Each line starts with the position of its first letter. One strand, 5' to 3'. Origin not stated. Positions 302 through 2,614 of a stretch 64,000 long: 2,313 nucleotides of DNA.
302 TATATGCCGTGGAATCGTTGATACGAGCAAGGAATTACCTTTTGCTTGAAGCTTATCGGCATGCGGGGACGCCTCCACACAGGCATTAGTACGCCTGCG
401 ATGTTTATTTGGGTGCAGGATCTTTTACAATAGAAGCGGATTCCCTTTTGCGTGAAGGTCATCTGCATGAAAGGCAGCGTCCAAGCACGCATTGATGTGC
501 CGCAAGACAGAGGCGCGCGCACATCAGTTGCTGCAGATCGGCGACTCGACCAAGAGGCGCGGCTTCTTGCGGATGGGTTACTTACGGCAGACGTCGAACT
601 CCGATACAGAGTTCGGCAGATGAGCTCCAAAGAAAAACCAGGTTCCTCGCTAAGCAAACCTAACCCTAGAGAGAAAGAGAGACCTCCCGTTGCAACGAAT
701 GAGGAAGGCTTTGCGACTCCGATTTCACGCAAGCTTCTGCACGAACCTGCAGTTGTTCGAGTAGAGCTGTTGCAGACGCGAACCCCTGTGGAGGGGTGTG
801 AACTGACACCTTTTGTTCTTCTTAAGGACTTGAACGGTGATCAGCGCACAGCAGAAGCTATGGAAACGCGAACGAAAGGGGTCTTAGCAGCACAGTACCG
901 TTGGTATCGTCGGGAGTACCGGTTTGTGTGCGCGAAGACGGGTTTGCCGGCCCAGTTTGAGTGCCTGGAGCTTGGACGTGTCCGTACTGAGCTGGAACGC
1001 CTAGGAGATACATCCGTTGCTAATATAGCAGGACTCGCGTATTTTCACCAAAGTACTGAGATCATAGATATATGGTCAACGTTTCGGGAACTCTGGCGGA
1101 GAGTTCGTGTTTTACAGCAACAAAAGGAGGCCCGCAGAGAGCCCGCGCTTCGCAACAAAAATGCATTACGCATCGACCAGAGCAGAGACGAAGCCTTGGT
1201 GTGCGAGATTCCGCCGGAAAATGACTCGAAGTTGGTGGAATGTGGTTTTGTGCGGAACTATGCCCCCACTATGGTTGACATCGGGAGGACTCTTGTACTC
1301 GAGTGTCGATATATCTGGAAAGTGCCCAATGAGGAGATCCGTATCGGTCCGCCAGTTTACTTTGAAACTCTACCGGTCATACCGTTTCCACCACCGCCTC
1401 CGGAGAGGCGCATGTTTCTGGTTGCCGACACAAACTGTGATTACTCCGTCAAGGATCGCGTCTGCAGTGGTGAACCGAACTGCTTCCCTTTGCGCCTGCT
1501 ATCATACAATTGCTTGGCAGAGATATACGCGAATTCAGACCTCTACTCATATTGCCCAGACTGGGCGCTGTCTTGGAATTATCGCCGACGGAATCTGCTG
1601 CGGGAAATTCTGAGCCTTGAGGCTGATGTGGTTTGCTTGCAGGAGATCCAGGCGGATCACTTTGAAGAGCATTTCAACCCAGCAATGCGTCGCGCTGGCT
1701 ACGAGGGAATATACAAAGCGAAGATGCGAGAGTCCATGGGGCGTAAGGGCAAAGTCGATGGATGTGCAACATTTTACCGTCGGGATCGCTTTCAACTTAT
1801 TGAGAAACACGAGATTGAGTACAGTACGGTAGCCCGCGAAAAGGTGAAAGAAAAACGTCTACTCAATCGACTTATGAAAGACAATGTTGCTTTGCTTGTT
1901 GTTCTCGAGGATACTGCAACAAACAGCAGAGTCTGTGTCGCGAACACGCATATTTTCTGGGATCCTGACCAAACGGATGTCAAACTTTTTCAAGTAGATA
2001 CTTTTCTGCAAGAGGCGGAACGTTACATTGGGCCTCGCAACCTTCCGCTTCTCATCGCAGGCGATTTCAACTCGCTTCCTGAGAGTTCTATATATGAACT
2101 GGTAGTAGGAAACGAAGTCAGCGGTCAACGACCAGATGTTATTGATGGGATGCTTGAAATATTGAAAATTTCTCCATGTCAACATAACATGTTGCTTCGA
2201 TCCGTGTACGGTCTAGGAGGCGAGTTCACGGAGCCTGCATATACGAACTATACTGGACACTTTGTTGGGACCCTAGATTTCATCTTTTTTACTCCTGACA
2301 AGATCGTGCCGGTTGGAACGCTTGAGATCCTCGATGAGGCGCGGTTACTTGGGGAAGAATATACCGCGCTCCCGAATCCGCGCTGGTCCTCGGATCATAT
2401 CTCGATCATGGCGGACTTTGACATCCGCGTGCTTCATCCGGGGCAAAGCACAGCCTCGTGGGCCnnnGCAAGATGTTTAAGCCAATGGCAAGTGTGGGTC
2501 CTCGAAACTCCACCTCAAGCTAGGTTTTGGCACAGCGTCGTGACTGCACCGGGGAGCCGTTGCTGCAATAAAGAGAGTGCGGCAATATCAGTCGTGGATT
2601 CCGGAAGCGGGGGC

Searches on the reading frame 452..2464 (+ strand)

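Call 75: search_protein_families(library=pfam, proteins=[window:452-2464:+], max_evalue=0.00001)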
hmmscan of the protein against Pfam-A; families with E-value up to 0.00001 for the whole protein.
window:452-2464:+ (671 aa): 1 family
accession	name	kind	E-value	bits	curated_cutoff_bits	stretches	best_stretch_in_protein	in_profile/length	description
PF03372.29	Exo_endo_phos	-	5e-20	72.6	24.5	1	350-649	1-225/225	Endonuclease/Exonuclease/phosphatase family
